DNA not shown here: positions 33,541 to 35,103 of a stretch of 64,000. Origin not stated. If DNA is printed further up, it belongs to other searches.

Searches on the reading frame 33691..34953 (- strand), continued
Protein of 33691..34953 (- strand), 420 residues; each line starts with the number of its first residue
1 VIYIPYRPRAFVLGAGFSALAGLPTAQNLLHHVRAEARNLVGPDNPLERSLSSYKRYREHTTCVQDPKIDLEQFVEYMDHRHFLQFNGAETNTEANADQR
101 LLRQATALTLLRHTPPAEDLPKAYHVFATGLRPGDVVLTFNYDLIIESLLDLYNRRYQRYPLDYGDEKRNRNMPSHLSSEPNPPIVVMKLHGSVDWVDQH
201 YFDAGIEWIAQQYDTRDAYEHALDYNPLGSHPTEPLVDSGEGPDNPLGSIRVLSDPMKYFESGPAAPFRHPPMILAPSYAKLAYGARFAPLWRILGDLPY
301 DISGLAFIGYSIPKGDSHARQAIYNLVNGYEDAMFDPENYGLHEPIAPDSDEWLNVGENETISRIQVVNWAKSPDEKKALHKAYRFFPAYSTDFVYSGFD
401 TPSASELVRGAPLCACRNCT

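Call 63: search_protein_families(library=pfam, alignment_id=A4, max_evalue=0.00001)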
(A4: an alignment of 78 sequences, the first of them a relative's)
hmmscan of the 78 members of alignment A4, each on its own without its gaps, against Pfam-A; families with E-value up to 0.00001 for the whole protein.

A. member 1, L003:7021-8004:+ (327 aa): 0 families

B. families by the number of members that match (of 78 scanned): 78 families (the first 25 are shown)
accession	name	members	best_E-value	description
PF13683.12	rve_3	2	1.8e-31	Integrase core domain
PF00665.32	rve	2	7.4e-20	Integrase core domain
PF13276.12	HTH_21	2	8.7e-12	HTH-like domain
PF00012.26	HSP70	1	1.1e-261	Hsp70 protein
PF03063.25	Prismane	1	1.6e-170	Prismane/CO dehydrogenase family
PF00478.31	IMPDH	1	9.9e-160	IMP dehydrogenase / GMP reductase domain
PF00113.28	Enolase_C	1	1.9e-107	Enolase, C-terminal TIM barrel domain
PF00118.29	Cpn60_TCP1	1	2.4e-78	TCP-1/cpn60 chaperonin family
PF03401.19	TctC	1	3.2e-69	Tripartite tricarboxylate transporter family receptor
PF20466.3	MmeI_TRD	1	2.6e-66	MmeI, target recognition domain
PF01266.30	DAO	1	4.5e-64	FAD dependent oxidoreductase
PF06966.17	DUF1295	1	3.5e-62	Protein of unknown function (DUF1295)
PF22526.2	DUF7000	1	4.7e-60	Domain of unknown function (DUF7000)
PF03952.21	Enolase_N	1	2.5e-58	Enolase, N-terminal domain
PF13614.12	AAA_31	1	3.3e-58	AAA domain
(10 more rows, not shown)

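Call 64: search_protein_families(library=padloc, alignment_id=A4, max_evalue=1e-10)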
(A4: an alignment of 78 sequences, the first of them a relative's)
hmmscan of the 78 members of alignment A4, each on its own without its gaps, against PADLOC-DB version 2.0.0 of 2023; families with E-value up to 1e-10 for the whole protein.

A. member 1, L003:7021-8004:+ (327 aa): 0 families

B. families by the number of members that match (of 78 scanned): 36 families (the first 25 are shown)
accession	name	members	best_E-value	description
PDLC00192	HamB1|HamB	1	0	DEAD-box helicase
PDLC00174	HamB1|HamB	1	7.6e-129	DEAD-box helicase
PDLC03598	REase_MTase_IIG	1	1.3e-101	Type IIG restriction enzyme-methyltransferase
PDLC00194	HamB1|HamB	1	1.6e-94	DEAD-box helicase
PDLC00188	HamB1|HamB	1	1.2e-87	DEAD-box helicase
PDLC04141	capP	1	5.7e-59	capP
PDLC04531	PDC-M23B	1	7.8e-59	-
PDLC00178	HamB1|HamB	1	5.9e-52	DEAD-box helicase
PDLC00175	HamB1|HamB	1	7e-50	DEAD-box helicase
PDLC00186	HamB1|HamB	1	7.2e-37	DEAD-box helicase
PDLC00187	HamB1|HamB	1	9.6e-36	DEAD-box helicase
PDLC00200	HamB2|HamB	1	3.1e-32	DEAD-box helicase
PDLC04530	PDC-M23B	1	1.3e-27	-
PDLC00176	HamB1|HamB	1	5.4e-27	DEAD-box helicase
PDLC00183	HamB1|HamB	1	1.4e-26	DEAD-box helicase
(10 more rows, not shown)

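Call 65: search_dna_similar(query=window:33691-34953:-, collection=plasmids, mode=protein, max_evalue=0.00001, max_rows=15)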
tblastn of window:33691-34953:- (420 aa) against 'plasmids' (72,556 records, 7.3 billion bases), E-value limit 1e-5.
Records with a match: 1; places in all: 1; records where one place covers at least 80% of the query: 1.
Best place of each record, by identity: <60% 1.
By first word of the organism name: Thalassospira 1.
By predicted mobility (MOB-suite, as given by PLSDB): non-mobilizable 1.
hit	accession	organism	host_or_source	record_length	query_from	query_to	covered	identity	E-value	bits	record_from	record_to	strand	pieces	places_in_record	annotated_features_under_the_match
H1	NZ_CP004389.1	Thalassospira xiamenensis M-5 = DSM 17429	surface seawater from the sea close to ...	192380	9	407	95%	29.6%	1e-41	164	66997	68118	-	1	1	SIR2 family protein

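Call 66: search_dna_similar(query=window:33691-34953:-, collection=phages, mode=protein, max_evalue=0.00001, max_rows=15)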
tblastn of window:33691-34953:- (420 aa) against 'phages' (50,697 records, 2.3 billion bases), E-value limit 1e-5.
No match.

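Call 67: get_annotated_region(hit=H1, flank=7000)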
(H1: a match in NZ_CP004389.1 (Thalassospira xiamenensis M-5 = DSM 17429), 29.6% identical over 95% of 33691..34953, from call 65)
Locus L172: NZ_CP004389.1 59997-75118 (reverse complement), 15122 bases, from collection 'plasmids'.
description: Thalassospira xiamenensis M-5 = DSM 17429 strain M-5 plasmid unnamed, complete sequence
organism: Thalassospira xiamenensis M-5 = DSM 17429 (NCBI taxid 1123366)
taxonomy: Bacteria; Pseudomonadota; Alphaproteobacteria; Rhodospirillales; Thalassospiraceae; Thalassospira; Thalassospira xiamenensis; Thalassospira xiamenensis M-5 = DSM 17429
host: -; source: surface seawater from the sea close to Xiamen, China; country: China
typing (MOB-suite, as given by PLSDB): non-mobilizable
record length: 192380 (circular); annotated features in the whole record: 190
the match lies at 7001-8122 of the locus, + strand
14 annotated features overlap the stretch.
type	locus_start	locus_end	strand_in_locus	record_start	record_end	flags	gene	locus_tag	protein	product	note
CDS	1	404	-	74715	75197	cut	-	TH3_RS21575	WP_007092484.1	TRAP transporter small permease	-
CDS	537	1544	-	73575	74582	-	-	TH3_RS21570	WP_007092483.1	TRAP transporter substrate-binding protein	-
CDS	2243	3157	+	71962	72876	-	-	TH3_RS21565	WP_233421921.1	FAD-binding oxidoreductase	-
CDS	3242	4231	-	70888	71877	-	-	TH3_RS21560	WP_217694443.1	IclR family transcriptional regulator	GO:0006355 - regulation of DNA-templated transcription [Evidence IEA]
CDS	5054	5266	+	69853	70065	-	-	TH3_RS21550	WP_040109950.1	hypothetical protein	-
CDS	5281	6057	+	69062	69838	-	-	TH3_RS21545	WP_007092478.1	abortive infection family protein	-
CDS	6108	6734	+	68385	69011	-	-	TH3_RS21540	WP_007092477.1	hypothetical protein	-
CDS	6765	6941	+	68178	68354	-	-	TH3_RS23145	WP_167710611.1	hypothetical protein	-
CDS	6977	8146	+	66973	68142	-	-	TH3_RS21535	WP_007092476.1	SIR2 family protein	-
CDS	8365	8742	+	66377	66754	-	-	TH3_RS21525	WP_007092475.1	hypothetical protein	-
CDS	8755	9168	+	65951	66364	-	-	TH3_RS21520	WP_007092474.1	hypothetical protein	-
CDS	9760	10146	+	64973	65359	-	-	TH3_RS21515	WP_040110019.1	MbcA/ParS/Xre antitoxin family protein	-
CDS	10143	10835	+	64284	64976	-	-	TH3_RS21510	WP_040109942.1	RES family NAD+ phosphorylase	-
CDS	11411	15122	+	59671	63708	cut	-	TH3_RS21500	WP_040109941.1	helix-turn-helix transcriptional regulator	-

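Call 71: find_encoding_contigs(protein=P0001, flank=3000, max_places=2)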
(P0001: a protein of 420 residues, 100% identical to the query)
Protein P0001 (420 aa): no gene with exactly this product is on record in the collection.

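Call 99: search_protein_representatives(alignment_id=A1)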
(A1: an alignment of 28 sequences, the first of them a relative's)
Query: 28 sequences, 384 profile positions. Proteins with E-value up to 0.001 (for the whole library): 16106; up to 1e-10: 8071; up to 1e-30: 363. The best 150 are listed.
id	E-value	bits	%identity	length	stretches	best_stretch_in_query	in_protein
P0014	2.2e-140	484.6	-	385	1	3-382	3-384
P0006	5.9e-130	450.3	-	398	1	4-383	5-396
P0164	7.6e-130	449.9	-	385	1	3-383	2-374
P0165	5.0e-128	443.9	-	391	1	3-383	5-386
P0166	7.3e-121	420.4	-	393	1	3-382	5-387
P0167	1.1e-120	419.8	-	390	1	3-382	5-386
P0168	2.4e-120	418.7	-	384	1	5-383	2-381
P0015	4.7e-119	414.4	-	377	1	4-382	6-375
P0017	1.6e-117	409.4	-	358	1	24-382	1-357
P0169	2.1e-116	405.7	-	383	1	7-383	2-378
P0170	1.4e-115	403.0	-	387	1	4-383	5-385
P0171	2.3e-115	402.3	-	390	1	4-383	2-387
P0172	7.9e-114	397.2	-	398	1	5-379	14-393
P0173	9.0e-114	397.0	-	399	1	4-382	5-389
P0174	1.2e-113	396.6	-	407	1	4-383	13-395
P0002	1.4e-96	340.4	-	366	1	56-376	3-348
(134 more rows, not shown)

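Call 100: find_encoding_contigs(protein=P0003, flank=3000, max_places=3)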
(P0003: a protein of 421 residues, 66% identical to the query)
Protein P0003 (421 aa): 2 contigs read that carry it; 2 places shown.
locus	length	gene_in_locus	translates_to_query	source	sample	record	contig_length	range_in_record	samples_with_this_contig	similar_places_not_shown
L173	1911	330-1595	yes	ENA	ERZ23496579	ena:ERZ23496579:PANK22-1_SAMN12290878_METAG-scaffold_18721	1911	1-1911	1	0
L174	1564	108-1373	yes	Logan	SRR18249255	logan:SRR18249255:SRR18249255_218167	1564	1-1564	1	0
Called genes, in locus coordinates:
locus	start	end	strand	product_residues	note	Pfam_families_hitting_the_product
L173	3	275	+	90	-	?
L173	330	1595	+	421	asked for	PF13289:SIR2_2 (faint)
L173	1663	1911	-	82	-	?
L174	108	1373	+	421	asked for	PF13289:SIR2_2 (faint)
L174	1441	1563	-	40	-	?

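Call 101: find_encoding_contigs(protein=P0006, flank=3000, max_places=3)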
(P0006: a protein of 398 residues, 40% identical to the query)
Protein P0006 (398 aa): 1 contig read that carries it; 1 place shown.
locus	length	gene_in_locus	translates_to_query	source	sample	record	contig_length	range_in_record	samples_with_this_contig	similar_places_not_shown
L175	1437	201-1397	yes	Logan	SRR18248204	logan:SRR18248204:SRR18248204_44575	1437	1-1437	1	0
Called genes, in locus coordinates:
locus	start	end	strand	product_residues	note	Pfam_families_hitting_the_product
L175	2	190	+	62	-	?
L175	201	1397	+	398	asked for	PF13289:SIR2_2 (weak)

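Call 109: search_solved_structures(query=L003:7021-8004:+, max_evalue=1)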
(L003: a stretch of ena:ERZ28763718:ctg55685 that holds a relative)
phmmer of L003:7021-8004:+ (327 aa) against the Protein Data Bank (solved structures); distinct sequences matched with E-value up to 1: 1.
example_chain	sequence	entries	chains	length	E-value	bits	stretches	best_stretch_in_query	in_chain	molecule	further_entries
2hhg_A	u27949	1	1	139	0.23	14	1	175-213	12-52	Hypothetical protein RPA3614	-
